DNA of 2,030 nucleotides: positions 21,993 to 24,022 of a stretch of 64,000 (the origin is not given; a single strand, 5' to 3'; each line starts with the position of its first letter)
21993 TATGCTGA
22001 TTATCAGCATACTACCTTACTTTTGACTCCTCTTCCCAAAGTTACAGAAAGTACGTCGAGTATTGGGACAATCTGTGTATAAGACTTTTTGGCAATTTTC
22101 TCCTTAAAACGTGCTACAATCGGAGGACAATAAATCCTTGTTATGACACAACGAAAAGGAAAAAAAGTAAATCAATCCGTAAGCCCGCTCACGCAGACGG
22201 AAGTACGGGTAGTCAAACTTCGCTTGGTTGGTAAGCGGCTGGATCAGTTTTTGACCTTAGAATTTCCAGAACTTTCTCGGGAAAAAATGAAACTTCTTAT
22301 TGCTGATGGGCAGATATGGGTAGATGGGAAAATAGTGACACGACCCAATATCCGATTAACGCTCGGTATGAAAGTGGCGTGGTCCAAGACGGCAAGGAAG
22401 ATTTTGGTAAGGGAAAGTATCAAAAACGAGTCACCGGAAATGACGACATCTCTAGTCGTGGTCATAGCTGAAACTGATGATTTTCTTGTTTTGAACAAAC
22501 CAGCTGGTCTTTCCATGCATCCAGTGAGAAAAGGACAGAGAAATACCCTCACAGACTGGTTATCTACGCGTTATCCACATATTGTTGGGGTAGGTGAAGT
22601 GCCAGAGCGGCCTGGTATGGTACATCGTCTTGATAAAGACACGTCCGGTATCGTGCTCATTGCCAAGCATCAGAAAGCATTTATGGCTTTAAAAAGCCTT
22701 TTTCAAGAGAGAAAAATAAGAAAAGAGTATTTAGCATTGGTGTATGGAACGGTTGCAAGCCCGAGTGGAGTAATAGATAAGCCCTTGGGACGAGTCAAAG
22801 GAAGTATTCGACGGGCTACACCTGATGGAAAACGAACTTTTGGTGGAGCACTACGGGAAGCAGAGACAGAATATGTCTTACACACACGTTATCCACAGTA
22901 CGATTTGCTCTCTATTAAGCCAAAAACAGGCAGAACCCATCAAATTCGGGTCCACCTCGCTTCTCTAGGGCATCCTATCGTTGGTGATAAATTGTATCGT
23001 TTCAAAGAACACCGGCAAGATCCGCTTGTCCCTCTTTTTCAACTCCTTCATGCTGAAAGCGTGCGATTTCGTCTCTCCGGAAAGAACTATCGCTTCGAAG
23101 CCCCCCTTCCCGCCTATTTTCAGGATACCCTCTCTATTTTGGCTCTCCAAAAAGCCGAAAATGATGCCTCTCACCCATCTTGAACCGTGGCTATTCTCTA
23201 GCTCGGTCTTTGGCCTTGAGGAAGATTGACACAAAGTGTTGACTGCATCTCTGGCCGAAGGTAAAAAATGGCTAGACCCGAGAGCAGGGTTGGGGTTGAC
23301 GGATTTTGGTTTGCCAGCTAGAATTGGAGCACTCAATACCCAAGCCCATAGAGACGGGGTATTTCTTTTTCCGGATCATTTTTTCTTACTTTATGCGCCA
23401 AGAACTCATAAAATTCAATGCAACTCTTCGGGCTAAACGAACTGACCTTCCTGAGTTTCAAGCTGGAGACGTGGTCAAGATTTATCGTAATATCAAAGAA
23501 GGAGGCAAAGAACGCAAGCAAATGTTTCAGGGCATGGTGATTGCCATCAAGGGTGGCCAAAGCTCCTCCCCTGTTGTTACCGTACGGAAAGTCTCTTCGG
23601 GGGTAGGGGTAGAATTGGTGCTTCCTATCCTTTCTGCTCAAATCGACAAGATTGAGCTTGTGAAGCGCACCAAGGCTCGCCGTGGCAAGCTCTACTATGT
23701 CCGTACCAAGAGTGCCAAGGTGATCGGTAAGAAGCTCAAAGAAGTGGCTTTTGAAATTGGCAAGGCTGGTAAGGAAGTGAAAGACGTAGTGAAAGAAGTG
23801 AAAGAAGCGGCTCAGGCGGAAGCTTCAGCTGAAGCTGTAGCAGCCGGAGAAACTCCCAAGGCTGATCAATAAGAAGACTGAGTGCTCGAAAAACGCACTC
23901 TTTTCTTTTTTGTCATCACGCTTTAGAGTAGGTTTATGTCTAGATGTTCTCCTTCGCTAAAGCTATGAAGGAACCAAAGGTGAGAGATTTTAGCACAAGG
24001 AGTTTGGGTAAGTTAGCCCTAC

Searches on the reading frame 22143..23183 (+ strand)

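Call 9: search_protein_families(library=pfam, proteins=[window:22143-23183:+])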
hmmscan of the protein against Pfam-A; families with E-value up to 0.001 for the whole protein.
window:22143-23183:+ (346 aa): 2 families
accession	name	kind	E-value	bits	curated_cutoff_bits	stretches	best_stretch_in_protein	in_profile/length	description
PF00849.27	PseudoU_synth_2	-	2e-29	103.2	26.8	1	113-274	1-152/152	RNA pseudouridylate synthase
PF01479.30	S4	-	2.7e-08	33.8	22.8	1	32-77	2-47/48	S4 domain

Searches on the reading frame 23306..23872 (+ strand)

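Call 9: search_protein_families(library=pfam, proteins=[window:23306-23872:+])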
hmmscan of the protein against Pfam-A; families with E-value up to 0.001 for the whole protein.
window:23306-23872:+ (188 aa): 1 family
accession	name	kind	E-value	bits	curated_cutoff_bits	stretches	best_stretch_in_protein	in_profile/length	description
PF01245.26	Ribosomal_L19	-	1.1e-30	106.3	22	1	44-139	11-105/111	Ribosomal protein L19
